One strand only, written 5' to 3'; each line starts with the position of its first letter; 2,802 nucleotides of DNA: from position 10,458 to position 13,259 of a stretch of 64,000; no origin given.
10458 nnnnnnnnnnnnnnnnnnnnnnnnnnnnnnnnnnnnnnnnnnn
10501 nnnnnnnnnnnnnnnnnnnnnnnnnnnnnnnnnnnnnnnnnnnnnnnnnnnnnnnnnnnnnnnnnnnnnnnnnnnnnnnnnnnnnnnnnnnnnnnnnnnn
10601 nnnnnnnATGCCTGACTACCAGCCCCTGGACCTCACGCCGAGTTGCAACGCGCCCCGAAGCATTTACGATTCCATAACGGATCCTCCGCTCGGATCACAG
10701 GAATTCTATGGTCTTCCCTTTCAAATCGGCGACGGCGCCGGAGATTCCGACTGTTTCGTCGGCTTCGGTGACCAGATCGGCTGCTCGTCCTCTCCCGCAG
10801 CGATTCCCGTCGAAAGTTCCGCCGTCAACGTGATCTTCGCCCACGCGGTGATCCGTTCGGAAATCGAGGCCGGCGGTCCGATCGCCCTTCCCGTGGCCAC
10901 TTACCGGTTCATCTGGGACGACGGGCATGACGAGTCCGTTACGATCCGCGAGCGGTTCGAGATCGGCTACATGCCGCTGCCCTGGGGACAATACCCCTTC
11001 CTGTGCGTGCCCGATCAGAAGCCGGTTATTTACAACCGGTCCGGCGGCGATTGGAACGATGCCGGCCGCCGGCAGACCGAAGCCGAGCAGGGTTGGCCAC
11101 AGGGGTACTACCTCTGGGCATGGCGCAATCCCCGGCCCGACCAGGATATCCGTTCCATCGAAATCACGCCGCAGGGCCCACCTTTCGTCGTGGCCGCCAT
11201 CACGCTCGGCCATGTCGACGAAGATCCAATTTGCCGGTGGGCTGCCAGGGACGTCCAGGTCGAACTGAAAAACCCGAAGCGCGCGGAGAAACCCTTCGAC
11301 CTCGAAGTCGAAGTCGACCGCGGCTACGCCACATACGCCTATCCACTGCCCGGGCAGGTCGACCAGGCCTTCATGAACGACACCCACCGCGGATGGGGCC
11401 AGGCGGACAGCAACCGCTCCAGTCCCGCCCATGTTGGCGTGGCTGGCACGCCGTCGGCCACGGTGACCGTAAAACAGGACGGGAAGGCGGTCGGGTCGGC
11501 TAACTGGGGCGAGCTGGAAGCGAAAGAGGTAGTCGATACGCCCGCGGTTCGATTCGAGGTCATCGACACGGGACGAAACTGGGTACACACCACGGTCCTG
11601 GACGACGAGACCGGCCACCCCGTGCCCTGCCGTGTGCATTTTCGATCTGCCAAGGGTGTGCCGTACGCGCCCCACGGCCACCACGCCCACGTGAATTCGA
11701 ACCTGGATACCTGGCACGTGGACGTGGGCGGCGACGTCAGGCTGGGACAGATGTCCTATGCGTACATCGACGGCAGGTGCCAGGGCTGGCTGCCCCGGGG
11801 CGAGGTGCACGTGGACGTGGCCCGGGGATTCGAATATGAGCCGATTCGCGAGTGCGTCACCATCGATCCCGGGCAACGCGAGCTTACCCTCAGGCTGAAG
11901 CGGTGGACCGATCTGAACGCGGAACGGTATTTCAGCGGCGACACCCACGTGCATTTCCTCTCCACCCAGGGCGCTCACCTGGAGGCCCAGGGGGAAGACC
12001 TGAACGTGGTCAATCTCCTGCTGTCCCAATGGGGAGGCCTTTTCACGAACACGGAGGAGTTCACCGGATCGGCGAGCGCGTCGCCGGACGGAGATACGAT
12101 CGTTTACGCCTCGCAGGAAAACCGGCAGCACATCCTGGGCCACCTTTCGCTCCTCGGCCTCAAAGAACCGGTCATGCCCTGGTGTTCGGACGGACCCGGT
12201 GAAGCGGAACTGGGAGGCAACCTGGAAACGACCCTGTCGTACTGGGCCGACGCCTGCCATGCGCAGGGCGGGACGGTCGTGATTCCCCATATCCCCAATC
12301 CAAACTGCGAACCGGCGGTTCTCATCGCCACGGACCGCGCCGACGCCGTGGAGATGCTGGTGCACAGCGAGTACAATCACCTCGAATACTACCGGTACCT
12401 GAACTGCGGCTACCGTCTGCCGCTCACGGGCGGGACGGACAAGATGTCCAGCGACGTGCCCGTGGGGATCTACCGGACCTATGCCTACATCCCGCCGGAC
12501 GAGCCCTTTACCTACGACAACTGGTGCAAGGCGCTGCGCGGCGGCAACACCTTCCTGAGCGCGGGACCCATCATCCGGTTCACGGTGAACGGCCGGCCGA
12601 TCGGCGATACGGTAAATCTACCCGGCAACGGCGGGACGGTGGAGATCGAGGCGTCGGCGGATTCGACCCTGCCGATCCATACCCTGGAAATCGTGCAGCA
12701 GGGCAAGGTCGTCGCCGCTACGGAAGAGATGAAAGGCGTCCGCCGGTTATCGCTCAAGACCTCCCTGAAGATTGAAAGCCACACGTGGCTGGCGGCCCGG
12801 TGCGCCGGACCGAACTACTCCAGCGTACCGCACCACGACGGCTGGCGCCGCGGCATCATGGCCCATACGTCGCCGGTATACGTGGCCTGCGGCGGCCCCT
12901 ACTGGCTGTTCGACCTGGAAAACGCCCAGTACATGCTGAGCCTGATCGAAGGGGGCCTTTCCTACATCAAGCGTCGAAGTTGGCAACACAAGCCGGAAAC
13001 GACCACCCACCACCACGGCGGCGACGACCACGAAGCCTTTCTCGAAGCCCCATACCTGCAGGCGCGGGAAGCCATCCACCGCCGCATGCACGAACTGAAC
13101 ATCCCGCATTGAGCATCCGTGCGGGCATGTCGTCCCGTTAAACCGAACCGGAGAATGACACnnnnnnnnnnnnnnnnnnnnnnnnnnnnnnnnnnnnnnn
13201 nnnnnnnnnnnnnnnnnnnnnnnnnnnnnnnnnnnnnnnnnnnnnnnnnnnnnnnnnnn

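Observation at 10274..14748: STAS anti-sigma-antagonist gene translationally coupled to an 835-aa PHP-like metallohydrolase of unknown function, followed by a BCCT transporter: an uncharacterised three-gene module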

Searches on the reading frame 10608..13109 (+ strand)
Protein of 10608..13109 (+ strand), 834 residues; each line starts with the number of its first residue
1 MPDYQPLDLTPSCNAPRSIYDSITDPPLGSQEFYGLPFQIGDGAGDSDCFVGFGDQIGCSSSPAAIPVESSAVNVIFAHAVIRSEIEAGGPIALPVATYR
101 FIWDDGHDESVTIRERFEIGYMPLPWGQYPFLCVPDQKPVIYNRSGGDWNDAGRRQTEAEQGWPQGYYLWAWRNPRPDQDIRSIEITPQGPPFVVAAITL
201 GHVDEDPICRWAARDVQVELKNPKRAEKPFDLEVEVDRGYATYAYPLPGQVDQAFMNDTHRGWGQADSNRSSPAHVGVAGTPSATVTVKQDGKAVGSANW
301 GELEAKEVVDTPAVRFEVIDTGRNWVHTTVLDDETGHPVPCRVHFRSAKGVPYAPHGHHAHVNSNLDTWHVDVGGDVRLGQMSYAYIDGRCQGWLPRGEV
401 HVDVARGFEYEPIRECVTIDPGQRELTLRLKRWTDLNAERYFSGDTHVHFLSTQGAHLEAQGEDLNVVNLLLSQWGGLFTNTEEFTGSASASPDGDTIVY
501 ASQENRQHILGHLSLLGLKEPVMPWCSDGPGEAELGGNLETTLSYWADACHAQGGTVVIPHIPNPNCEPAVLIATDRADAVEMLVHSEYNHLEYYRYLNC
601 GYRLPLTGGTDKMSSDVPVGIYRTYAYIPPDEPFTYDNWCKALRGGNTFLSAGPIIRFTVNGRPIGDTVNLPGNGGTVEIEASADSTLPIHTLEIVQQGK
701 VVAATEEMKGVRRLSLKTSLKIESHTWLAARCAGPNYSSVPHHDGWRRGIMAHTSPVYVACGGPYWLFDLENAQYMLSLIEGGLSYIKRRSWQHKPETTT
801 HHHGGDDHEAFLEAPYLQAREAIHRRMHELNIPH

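Call 4: search_protein_families(library=pfam, proteins=[window:10608-13109:+], max_evalue=0.01)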
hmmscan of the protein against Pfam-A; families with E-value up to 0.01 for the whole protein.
window:10608-13109:+ (834 aa): 1 family
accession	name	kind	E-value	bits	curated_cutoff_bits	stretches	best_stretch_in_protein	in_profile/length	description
PF07676.18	PD40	-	0.0013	19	20.9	1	479-505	4-30/38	WD40-like Beta Propeller Repeat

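Call 5: search_protein_families(library=ncbifam, proteins=[window:10608-13109:+], max_evalue=1)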
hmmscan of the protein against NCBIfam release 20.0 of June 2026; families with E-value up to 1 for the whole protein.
window:10608-13109:+ (834 aa): 1 family
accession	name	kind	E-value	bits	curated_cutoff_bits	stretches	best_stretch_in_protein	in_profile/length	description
NF038032.1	CehA_McbA_metalo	domain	7.5e-45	153.7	80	1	440-759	1-314/315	CehA/McbA family metallohydrolase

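Call 6: search_solved_structures(query=window:10608-13109:+, max_evalue=10, show_alignments=2)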
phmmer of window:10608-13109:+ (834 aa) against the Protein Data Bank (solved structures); distinct sequences matched with E-value up to 10: 2.
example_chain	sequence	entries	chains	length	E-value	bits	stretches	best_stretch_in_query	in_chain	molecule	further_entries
8k98_A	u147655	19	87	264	0.9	10.5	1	657-721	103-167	a protein | tail tube protein(TTP) | TUBE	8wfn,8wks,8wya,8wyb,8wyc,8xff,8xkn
9jgh_A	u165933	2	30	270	0.92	10.5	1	657-721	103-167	tube tail protein | tail tube protein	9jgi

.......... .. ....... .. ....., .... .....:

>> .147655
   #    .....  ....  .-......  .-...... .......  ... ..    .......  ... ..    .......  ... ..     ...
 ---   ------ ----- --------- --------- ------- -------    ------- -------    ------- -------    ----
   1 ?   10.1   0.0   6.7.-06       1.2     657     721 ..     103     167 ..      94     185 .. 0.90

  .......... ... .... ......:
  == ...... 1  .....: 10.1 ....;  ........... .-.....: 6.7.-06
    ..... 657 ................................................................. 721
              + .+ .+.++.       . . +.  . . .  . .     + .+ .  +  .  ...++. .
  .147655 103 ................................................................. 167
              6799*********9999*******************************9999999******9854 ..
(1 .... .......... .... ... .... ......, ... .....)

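Call 7: find_homologous_proteins(query=window:10608-13109:+, max_evalue=0.001)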
Query window:10608-13109:+ (834 aa): 2333 proteins with E <= 0.001 among 8000 candidates; the best 120 are listed.
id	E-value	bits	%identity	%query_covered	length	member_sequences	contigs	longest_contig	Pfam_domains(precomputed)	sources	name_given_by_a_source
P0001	0.0e+0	1829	90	100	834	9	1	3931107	-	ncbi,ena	-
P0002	0.0e+0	1825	90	100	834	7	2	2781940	-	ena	-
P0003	0.0e+0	1820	89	100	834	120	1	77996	-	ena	-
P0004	0.0e+0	1796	89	100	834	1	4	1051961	-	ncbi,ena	-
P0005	0.0e+0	1731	85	100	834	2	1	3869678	-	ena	-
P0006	0.0e+0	1726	84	100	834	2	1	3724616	-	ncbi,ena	-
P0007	0.0e+0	1534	74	100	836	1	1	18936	-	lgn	-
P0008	0.0e+0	1514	73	100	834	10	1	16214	-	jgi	-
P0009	0.0e+0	1501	74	100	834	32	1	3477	-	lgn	-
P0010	0.0e+0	1496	72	100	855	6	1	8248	-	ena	-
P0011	0.0e+0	1477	73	100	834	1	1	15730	-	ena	-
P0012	0.0e+0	1459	73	100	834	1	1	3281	-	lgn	-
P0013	0.0e+0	1419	69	100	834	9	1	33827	-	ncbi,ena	-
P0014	0.0e+0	1419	70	100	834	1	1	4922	-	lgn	-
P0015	0.0e+0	1416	70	100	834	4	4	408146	-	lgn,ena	-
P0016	0.0e+0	1411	69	100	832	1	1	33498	-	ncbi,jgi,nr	ncbi:MAG: CehA/McbA family metallohydrolase [candidate division Zixibacteria bacterium]|nr:CehA/McbA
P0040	0.0e+0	1301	65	100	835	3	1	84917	-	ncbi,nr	ncbi:MAG TPA: CehA/McbA family metallohydrolase [Caldilineae bacterium]|nr:CehA/McbA family metalloh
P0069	0.0e+0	1277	66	100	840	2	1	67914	-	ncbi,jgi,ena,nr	ncbi:MAG TPA: CehA/McbA family metallohydrolase [Chthonomonadaceae bacterium]|nr:CehA/McbA family me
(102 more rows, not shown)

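Call 9: find_related_loci(query=A1, collection=genome_contigs, flank=6000)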
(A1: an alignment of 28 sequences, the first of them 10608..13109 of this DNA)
Query A1 (834 aa) in genome_contigs; peptide patterns used: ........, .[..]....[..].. (x = any residue, [..] = any of these).
598 stretches matched a pattern (row limit reached: there are more); 528 encode a relative of the query (tblastn E <= 1e-3); the best 80 are kept; 80 distinct loci.
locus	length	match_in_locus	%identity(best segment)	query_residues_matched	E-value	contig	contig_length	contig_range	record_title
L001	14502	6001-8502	98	1-834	0e+0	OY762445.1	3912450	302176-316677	MAG: bacterium isolate 4d88f91b-64ba-49ef-9c7d-4906d56127d1 genome assembly, chromosome: 1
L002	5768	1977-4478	97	1-834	0e+0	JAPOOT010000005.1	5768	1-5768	MAG: Gemmatimonadetes bacterium isolate APA_bin_41 c_000000601349, whole genome shotgun sequence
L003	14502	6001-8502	91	1-834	0e+0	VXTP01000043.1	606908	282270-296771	MAG: Gemmatimonadetes bacterium isolate SB0665_bin_8 NODE_2_length_606908_cov_12.920945, whole genome shotgun sequence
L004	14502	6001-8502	90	1-834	0e+0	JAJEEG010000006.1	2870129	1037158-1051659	MAG: Candidatus Latescibacterota bacterium isolate p16x34bins.14 k141_287726, whole genome shotgun sequence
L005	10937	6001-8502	90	1-834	0e+0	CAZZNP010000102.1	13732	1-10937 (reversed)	MAG TPA_asm: uncultured Gemmatimonadota bacterium isolate SRP109090_co2_50 genome assembly, contig: NODE_6609_length_137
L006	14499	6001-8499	90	1-834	0e+0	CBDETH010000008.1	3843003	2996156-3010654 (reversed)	MAG: bacterium isolate a37c322d-fd18-4de0-acdf-9ec38001f2fc genome assembly, contig: contig_8, whole genome shotgun sequ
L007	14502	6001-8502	90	1-834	0e+0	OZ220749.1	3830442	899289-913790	MAG: bacterium isolate 072a604d-d951-4d4f-bb27-b5f30d89a258 genome assembly, chromosome: 1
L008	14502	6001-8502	89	1-834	0e+0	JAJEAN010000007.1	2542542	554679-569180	MAG: Candidatus Latescibacterota bacterium isolate jk18x7bins.54 k141_2599900, whole genome shotgun sequence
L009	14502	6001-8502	90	1-834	0e+0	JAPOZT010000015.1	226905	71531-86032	MAG: Gemmatimonadetes bacterium isolate IRC1_bin_16 NODE_39_length_226905_cov_20.1596, whole genome shotgun sequence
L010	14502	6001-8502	85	1-834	0e+0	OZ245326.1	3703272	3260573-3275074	MAG: bacterium isolate 5c86cc85-80a8-49d9-b8ce-0f4659ada66a genome assembly, chromosome: 1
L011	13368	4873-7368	72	1-834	0e+0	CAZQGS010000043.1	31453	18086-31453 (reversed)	MAG TPA_asm: uncultured Gemmatimonadota bacterium isolate SRP092796_co1_140 genome assembly, contig: k141_392573, whole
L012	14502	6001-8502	89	1-834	0e+0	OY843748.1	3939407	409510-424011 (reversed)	MAG: bacterium isolate 9408d56b-0626-48ff-8cc4-40385ffb9045 genome assembly, chromosome: 1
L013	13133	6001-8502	69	1-834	0e+0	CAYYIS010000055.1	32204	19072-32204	MAG TPA_asm: uncultured Gemmatimonadota bacterium isolate SRP077602_co4_478 genome assembly, contig: NODE_2167_length_32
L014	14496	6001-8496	69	1-834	0e+0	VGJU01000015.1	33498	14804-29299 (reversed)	MAG: Candidatus Zixiibacteriota bacterium isolate K_Offshore_80m_m2_058 K_Offshore_80m_m2_058_Ga0194132_10002593, whole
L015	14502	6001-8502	90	1-834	0e+0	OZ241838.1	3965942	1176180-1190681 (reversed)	MAG: bacterium isolate 834f4656-8c40-439b-be50-31c876aeaf38 genome assembly, chromosome: 1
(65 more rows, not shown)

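Call 25: predict_structure(alignment_id=A1)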
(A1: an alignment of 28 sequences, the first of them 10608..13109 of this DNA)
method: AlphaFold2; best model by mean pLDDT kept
length: 834 residues; sequences in the alignment: 28
mean_pLDDT: 70.8   pTM: 0.76
mean pLDDT of the five models: 70.8, 69.2, 69.1, 67.1, 63.7
residues with pLDDT >= 90: 211; 70-90: 268; 50-70: 164; < 50: 191
segments of 3 or more residues with pLDDT < 50: 146-153, 357-382, 439-459, 465-511, 524-530, 562-564, 584-586, 605-630, 632-640, 642-654, 734-756
pLDDT, mean of each block of 10 residues (from residue 1): 89 92 89 94 82 92 95 97 79 91 96 93 73 89 54 56 89 95 96 97 91 91 89 90 77 71 68 89 93 93 95 94 85 80 78 57 32 31 56 83 72 87 89 60 33 46 44 31 33 37 32 53 48 63 70 63 61 77 54 63 49 32 39 41 43 54 66 78 62 67 75 83 73 47 36 46 68 84 88 84 78 89 88 82
secondary structure, 60 per line:
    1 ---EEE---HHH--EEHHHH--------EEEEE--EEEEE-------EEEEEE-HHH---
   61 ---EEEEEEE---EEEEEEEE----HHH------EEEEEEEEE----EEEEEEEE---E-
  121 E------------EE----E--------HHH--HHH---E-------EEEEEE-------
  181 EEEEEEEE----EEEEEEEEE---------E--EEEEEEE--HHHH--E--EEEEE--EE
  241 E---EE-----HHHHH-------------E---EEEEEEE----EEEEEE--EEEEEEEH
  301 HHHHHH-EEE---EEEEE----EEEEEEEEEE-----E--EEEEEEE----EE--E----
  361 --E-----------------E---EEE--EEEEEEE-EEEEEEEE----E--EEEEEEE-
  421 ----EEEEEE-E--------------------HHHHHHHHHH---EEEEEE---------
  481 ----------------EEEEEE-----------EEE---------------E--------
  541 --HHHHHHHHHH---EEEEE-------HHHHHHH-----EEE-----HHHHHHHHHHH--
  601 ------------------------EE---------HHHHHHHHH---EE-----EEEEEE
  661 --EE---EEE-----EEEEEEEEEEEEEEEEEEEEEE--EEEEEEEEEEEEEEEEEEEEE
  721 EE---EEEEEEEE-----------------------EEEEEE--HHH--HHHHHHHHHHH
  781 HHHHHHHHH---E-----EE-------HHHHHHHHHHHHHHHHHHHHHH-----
elements in order (helices of 4 or more, strands of 3 or more residues): E4-6 H17-20 E29-33 E36-40 E48-53 E64-70 E74-81 E95-103 E108-115 E168-173 E181-188 E193-201 E214-220 H223-226 E232-236 E239-241 H252-256 E274-280 E285-290 E293-299 H300-306 E308-310 E314-318 E323-332 E341-347 E385-387 E390-396 E398-405 E413-419 E425-430 H453-462 E466-471 E497-502 E514-516 H543-552 E556-560 H568-574 E580-582 H588-598 H636-644 E655-660 E668-670 E676-697 E700-722 E726-733 E757-762 H770-789 H808-829

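Call 28: search_solved_structures(query=A1, max_evalue=10, show_alignments=3)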
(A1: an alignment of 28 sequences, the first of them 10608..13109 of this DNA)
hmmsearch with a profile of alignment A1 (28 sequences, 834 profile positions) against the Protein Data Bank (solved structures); distinct sequences matched with E-value up to 10: 9.
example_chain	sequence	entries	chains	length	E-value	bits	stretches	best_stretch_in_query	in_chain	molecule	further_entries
6c5v_H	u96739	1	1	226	0.43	11.5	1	698-757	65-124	Antibody Fab AMMO1 heavy chain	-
6bla_H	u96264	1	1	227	0.44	11.5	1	698-757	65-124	AMM01 Fab Heavy chain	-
9q0p_A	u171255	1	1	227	0.44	11.5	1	698-757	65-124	IgG heavy chain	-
5w56_A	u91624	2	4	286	0.53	11.2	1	435-471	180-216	Periplasmic solute binding protein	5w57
5kzj_A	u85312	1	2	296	0.57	11.1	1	435-471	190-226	Periplasmic solute binding protein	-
9yib_H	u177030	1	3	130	0.92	10.4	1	699-755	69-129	AM12-351 Fab heavy chain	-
9m5h_H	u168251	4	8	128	1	10.3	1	686-754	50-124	D14.F25.S02 Fab heavy chain | D14.F25.S02 Heavy chain | D14.F25.S02 Heavy chain variable region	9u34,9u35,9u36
9u37_L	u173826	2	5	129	1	10.3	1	686-754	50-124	D14.F25.S02 Fab heavy chain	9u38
6u6m_H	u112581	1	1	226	1.1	10.1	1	699-755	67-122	DH840.1 Fab heavy chain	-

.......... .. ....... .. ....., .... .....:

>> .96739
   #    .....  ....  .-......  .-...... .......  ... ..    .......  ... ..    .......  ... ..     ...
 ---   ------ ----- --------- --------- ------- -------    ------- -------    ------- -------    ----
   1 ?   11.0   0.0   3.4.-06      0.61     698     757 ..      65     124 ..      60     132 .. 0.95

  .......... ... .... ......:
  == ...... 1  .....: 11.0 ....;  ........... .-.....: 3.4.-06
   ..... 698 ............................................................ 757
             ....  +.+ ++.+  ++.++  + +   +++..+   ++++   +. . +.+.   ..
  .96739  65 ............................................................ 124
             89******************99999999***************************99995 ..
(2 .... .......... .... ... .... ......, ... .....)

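Call 35: find_encoding_contigs(protein=P0040, flank=8000, max_places=3)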
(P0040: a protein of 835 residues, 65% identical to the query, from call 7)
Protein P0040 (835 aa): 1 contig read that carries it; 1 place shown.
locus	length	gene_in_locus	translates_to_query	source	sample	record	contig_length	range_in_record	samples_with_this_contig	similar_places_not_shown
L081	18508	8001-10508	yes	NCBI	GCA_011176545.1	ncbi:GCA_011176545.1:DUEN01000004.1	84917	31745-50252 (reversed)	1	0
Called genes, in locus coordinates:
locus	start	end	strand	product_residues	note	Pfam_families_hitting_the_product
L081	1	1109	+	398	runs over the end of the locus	PF00881:Nitroreductase, PF14512:TM1586_NiRdase (faint), PF00881:Nitroreductase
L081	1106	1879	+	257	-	PF01177:Asp_Glu_race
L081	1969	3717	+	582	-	PF00496:SBP_bac_5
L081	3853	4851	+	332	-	PF19300:BPD_transp_1_N, PF00528:BPD_transp_1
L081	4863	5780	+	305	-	PF12911:OppC_N, PF00528:BPD_transp_1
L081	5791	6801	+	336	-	PF00005:ABC_tran, PF13304:AAA_21 (faint), PF08352:oligo_HPY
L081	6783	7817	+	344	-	PF00005:ABC_tran, PF08352:oligo_HPY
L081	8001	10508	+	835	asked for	-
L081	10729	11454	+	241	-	PF05724:TPMT (faint), PF07021:MetW (faint), PF13489:Methyltransf_23, PF13847:Methyltransf_31, PF08241:Methyltransf_11, PF08242:Methyltransf_12, PF13649:Methyltransf_25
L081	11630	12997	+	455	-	PF01979:Amidohydro_1, PF07969:Amidohydro_3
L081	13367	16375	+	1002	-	PF07517:SecA_DEAD, PF01043:SecA_PP_bind, PF21090:P-loop_SecA, PF07516:SecA_SW, PF02810:SEC-C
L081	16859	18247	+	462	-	PF00486:Trans_reg_C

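Call 36: find_encoding_contigs(protein=P0069, flank=8000, max_places=3)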
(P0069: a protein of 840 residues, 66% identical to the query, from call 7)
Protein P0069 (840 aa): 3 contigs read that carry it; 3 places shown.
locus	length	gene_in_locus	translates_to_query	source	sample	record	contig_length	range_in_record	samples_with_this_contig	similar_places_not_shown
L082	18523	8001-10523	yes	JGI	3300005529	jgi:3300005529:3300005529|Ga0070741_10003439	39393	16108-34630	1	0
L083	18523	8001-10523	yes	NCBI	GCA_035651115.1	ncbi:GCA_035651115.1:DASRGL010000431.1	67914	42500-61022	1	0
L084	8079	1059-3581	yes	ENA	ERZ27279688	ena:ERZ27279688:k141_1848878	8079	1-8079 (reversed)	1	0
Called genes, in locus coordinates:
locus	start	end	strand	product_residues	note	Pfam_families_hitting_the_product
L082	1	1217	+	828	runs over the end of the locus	PF22422:MGH1-like_GH, PF17389:Bac_rhamnosid6H (weak), PF01204:Trehalase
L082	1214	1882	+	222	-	PF00702:Hydrolase, PF12710:HAD (weak), PF13419:HAD_2, PF13242:Hydrolase_like (faint)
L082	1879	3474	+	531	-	PF00370:FGGY_N, PF02782:FGGY_C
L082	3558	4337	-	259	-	PF03309:Pan_kinase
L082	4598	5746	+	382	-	PF00005:ABC_tran, PF17912:OB_MalK, PF08402:TOBE_2 (weak), PF03459:TOBE (weak)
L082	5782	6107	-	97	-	-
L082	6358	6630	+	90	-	PF04226:Transgly_assoc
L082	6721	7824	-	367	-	PF01380:SIS (faint), PF10432:bact-PGI_C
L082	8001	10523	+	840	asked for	-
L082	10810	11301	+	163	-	-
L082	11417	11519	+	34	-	-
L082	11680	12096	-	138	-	-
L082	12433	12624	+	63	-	-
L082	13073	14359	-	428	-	PF04909:Amidohydro_2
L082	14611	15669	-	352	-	PF02653:BPD_transp_2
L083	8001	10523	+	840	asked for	-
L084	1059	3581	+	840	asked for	-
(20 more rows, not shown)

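Call 39: search_protein_families(library=pfam, alignment_id=A1, max_evalue=5)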
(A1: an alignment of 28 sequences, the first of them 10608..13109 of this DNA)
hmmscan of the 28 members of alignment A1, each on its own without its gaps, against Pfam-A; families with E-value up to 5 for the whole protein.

A. member 1, window:10608-13109:+ (834 aa): 1 family
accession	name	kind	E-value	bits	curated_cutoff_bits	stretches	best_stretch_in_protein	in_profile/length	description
PF07676.18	PD40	-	0.0013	19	20.9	1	479-505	4-30/38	WD40-like Beta Propeller Repeat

B. families by the number of members that match (of 28 scanned): 6 families
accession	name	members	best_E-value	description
PF07676.18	PD40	18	5e-06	WD40-like Beta Propeller Repeat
PF13473.12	Cupredoxin_1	4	0.019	Cupredoxin-like domain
PF11578.13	DUF3237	2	0.025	Protein of unknown function (DUF3237)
PF14344.12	DUF4397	1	0.073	Domain of unknown function (DUF4397)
PF01551.29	Peptidase_M23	1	0.18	Peptidase family M23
PF10357.16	WH_KIN17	1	0.34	KIN17 WH-like domain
